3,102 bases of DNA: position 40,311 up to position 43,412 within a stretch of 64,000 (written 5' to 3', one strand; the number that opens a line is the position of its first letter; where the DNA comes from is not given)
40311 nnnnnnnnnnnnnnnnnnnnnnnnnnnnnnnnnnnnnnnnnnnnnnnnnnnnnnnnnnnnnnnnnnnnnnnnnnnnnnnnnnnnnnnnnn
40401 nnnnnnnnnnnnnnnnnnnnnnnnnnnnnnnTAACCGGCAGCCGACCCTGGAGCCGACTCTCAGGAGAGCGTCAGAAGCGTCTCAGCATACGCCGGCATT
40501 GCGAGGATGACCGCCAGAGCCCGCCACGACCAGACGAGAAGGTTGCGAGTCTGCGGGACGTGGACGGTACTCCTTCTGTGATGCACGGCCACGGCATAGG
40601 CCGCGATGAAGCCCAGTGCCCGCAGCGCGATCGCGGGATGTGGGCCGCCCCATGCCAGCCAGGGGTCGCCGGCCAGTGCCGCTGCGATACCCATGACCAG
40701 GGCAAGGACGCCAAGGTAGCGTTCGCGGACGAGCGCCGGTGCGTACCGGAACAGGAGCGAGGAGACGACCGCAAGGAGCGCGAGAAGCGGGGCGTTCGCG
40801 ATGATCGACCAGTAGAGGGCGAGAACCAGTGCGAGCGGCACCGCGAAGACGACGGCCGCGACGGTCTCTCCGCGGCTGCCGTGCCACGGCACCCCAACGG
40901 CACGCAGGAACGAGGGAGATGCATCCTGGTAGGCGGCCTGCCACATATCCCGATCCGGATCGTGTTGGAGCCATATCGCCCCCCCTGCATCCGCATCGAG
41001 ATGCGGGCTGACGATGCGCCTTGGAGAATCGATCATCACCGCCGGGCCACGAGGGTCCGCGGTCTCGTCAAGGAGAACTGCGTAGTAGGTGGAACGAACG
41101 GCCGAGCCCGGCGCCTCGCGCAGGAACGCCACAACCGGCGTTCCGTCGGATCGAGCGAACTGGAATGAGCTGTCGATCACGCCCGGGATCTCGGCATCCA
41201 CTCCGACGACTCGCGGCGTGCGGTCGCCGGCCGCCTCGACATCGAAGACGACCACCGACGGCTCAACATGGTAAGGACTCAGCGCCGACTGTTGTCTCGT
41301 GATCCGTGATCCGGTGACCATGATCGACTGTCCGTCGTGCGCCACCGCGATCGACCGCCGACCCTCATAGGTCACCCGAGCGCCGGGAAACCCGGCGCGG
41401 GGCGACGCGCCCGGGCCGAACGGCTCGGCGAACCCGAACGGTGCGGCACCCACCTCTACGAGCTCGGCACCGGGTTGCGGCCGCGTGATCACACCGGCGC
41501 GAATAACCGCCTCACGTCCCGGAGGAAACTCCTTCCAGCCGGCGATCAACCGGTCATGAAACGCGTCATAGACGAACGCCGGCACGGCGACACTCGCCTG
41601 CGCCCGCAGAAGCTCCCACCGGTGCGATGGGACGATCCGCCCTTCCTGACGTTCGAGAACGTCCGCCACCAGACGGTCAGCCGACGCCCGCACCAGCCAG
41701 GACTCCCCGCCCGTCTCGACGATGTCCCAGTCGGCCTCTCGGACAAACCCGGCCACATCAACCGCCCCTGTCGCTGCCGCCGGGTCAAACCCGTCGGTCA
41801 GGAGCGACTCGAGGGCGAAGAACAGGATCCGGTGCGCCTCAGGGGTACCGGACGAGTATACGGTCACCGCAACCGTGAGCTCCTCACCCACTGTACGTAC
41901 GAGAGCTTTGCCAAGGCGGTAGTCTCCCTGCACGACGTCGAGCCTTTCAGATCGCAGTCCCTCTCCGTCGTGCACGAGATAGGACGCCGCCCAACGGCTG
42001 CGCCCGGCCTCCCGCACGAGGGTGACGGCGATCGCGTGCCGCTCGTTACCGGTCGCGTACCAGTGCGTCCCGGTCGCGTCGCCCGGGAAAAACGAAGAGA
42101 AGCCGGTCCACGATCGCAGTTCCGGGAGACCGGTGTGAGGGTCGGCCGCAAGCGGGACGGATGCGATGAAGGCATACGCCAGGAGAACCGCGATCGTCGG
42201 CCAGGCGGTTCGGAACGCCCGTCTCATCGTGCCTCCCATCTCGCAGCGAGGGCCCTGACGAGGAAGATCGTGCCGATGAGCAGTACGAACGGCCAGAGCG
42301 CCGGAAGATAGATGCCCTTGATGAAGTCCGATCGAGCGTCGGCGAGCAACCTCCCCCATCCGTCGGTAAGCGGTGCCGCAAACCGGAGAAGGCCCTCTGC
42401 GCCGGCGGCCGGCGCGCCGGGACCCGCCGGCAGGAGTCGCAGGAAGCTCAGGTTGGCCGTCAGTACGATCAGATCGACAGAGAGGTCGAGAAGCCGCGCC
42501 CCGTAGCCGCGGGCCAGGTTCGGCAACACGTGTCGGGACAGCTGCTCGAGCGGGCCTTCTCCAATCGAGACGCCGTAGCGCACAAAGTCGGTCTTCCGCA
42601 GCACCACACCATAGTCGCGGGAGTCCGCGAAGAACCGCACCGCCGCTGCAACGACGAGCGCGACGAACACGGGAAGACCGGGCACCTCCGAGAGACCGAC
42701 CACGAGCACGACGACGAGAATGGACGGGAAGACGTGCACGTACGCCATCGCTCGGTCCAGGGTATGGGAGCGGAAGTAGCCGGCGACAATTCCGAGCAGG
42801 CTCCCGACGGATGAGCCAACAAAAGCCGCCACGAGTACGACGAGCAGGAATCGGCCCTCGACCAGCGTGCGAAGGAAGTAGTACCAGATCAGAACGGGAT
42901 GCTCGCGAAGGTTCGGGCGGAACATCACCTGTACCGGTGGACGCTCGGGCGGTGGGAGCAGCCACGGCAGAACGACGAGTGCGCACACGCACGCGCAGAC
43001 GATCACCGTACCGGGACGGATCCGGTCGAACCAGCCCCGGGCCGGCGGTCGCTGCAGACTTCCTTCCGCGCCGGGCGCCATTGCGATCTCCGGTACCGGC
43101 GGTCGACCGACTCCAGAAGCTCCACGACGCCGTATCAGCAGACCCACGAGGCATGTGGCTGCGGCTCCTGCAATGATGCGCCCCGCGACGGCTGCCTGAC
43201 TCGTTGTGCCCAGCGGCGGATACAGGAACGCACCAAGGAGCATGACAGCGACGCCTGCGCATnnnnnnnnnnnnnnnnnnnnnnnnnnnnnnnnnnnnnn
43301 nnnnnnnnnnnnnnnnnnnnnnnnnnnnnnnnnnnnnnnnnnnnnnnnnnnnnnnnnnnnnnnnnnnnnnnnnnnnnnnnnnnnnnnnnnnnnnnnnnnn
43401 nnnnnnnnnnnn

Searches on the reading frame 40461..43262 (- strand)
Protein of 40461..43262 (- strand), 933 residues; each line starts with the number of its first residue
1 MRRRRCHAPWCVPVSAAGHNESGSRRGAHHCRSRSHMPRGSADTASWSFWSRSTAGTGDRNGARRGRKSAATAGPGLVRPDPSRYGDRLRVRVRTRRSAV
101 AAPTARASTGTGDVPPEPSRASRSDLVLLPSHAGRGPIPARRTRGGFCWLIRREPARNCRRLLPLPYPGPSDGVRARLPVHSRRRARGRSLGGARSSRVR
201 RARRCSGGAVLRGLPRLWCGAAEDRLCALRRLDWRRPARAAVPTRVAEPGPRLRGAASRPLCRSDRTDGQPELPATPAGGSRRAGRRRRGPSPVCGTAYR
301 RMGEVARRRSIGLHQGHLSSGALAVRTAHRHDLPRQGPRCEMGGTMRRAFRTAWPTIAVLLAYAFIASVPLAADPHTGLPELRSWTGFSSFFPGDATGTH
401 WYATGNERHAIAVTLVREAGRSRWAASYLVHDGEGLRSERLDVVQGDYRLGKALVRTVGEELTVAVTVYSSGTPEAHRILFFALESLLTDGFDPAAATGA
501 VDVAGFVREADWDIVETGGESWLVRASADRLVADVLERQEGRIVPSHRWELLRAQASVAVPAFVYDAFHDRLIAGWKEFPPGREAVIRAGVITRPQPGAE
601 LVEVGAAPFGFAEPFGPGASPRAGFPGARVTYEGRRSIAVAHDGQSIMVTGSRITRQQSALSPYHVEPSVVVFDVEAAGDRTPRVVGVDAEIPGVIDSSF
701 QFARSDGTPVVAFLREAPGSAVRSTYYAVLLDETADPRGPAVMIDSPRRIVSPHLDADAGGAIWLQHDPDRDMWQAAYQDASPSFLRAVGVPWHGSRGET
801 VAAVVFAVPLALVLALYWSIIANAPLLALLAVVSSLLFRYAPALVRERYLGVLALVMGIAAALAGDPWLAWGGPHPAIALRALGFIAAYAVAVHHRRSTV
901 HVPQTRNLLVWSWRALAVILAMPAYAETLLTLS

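Call 44: find_encoding_contigs(protein=window:40461-43262:-, flank=10000, max_places=1)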
Protein window:40461-43262:- (933 aa): no gene with exactly this product is on record in the collection.
